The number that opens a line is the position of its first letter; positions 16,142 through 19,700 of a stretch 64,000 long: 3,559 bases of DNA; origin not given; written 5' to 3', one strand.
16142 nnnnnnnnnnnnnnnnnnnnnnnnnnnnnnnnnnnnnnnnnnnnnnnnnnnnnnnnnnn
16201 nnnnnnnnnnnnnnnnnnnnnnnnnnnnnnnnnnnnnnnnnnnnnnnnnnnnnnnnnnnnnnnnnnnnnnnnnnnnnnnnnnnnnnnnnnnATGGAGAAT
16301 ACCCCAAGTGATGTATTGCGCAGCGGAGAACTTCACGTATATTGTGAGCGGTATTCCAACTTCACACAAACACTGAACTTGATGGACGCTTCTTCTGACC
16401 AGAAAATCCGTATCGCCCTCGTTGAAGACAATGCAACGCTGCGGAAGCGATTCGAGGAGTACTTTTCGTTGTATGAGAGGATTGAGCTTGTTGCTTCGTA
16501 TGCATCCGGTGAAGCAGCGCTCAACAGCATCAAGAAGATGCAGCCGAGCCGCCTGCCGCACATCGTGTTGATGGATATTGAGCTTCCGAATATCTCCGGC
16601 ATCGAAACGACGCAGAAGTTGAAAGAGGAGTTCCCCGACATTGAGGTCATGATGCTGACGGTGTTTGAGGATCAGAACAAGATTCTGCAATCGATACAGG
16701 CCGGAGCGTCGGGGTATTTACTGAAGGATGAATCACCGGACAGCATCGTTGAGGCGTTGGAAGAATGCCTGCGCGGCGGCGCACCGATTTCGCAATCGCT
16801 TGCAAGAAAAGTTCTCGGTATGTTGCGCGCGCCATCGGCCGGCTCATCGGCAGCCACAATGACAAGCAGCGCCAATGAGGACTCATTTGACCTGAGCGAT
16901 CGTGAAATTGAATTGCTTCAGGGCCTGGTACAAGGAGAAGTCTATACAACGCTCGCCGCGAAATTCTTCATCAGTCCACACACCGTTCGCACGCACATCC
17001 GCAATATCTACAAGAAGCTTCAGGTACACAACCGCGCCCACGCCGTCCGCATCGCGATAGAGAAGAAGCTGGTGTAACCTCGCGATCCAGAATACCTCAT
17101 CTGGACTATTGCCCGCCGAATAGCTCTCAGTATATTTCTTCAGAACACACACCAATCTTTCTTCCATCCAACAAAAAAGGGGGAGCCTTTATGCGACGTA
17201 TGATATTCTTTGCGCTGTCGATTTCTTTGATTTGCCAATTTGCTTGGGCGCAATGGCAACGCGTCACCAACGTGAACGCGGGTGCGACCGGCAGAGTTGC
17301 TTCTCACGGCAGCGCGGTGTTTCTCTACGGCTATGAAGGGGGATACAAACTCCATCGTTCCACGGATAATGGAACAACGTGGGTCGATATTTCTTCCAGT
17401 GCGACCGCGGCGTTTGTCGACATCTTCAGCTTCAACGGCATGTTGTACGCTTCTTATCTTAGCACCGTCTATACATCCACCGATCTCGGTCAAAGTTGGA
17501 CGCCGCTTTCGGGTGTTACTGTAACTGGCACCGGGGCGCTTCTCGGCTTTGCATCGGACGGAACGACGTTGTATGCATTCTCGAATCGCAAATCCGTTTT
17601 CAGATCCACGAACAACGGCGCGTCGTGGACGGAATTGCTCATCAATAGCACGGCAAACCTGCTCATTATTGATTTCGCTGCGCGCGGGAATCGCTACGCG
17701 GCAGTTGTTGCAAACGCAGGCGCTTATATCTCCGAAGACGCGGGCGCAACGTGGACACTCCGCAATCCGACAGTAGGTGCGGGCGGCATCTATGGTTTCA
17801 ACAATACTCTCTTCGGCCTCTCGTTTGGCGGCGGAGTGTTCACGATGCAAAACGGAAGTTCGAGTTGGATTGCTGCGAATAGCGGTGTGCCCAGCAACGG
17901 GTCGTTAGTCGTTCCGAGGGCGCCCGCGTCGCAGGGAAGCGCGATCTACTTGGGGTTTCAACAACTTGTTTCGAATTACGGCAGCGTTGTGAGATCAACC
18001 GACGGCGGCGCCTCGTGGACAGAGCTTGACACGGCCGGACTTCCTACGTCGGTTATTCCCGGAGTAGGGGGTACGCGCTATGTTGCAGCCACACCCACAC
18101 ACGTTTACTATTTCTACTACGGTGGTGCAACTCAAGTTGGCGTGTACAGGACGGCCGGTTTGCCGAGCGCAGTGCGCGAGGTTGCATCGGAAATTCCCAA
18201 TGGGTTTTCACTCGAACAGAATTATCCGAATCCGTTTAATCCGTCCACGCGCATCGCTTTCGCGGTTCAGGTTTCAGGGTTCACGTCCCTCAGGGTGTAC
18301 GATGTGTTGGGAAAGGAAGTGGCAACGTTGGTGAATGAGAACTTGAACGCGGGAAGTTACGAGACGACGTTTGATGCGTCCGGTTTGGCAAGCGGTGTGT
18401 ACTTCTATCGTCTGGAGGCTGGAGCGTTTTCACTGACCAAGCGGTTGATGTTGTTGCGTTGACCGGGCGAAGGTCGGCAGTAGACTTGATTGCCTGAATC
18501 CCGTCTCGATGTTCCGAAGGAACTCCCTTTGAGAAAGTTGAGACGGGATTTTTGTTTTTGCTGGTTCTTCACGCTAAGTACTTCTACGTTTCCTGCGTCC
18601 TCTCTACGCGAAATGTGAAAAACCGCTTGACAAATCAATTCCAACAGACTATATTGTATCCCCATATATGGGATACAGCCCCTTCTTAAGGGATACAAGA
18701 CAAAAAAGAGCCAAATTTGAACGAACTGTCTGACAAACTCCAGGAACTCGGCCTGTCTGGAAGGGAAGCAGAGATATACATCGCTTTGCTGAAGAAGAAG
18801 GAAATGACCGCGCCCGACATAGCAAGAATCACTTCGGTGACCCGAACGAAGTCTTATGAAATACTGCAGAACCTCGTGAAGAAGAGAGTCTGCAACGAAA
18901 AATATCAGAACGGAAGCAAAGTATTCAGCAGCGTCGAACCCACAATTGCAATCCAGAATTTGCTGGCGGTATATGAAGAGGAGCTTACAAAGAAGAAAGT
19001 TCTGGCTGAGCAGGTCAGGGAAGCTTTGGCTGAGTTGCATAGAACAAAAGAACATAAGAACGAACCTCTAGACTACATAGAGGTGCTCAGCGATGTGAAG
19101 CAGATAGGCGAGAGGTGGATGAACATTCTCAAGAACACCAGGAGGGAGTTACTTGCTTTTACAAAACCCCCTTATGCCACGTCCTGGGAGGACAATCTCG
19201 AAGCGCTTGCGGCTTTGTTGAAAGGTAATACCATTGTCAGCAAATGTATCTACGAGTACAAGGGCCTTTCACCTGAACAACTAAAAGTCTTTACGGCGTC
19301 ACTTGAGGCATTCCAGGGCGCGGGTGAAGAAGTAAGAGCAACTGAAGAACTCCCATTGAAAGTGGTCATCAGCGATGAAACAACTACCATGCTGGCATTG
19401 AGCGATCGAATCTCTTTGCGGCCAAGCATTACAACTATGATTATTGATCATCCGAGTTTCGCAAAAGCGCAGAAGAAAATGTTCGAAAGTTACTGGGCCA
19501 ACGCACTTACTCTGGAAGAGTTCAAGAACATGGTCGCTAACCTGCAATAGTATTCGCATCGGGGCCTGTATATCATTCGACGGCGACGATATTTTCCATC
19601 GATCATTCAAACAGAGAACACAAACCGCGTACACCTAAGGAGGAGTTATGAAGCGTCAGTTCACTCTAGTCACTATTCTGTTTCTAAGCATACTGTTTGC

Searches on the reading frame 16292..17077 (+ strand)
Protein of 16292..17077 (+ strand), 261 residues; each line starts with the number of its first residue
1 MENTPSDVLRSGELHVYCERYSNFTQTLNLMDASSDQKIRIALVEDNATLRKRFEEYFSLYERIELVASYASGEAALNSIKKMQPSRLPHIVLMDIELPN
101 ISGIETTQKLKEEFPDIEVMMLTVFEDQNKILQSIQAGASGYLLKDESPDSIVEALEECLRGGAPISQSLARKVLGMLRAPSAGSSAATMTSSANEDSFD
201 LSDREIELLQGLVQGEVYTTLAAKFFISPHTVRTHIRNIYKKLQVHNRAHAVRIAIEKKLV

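Call 24: search_protein_families(library=pfam, proteins=[window:16292-17077:+], max_evalue=0.001)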
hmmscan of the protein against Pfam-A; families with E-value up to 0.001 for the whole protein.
window:16292-17077:+ (261 aa): 2 families
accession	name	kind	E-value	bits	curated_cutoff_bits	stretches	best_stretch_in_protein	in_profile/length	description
PF00072.30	Response_reg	-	6.3e-23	81.5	30.2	1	41-156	1-110/111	Response regulator receiver domain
PF00196.25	GerE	-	3.2e-16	59.1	23.5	1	201-255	3-57/57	Bacterial regulatory proteins, luxR family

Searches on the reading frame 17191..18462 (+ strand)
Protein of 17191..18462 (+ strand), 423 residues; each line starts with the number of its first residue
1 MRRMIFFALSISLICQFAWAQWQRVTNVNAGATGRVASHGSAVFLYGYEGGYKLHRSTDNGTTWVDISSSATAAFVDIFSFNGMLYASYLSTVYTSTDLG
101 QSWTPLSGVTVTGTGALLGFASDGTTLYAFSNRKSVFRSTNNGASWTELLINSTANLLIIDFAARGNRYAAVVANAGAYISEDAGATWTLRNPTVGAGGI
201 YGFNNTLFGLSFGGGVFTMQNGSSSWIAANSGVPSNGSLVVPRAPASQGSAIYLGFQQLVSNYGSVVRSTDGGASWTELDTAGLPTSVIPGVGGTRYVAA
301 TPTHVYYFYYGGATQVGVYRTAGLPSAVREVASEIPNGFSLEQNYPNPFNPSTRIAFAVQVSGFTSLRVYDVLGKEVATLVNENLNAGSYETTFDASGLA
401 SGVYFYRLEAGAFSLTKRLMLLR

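Call 24: search_protein_families(library=pfam, proteins=[window:17191-18462:+], max_evalue=0.001)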
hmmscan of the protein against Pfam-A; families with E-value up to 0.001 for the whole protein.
window:17191-18462:+ (423 aa): 5 families
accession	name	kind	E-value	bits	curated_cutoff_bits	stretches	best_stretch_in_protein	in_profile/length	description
PF18962.6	Por_Secre_tail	-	1.2e-10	42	27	1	345-420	2-74/75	Secretion system C-terminal sorting domain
PF15902.12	Sortilin-Vps10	-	2e-10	40.5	33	1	92-190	2-111/446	Sortilin, neurotensin receptor 3,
PF02012.26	BNR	-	2.2e-10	39.4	27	0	94-104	1-11/12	BNR/Asp-box repeat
PF19755.4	DUF6242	-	1e-07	32.5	29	1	21-103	129-217/217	Domain of unknown function (DUF6242)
PF13585.12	CHU_C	-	0.00089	19.8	27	0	352-410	17-72/86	CHU_C Type IX secretion signal domain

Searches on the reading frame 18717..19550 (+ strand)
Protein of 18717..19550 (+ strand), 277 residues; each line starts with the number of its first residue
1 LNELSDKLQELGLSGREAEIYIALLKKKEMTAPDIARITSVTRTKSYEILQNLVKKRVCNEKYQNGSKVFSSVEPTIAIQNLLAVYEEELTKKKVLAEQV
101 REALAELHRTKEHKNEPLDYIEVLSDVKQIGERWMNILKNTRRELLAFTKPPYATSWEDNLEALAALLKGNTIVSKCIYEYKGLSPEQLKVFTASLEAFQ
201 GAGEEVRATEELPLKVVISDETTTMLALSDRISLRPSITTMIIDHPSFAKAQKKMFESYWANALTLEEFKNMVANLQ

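Call 24: search_protein_families(library=pfam, proteins=[window:18717-19550:+], max_evalue=0.001)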
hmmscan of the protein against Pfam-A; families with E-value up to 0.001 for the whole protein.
window:18717-19550:+ (277 aa): 1 family
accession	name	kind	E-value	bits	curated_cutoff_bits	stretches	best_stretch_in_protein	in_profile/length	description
PF01978.25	TrmB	-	8e-14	51.7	25.6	1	8-75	1-67/68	Sugar-specific transcriptional regulator TrmB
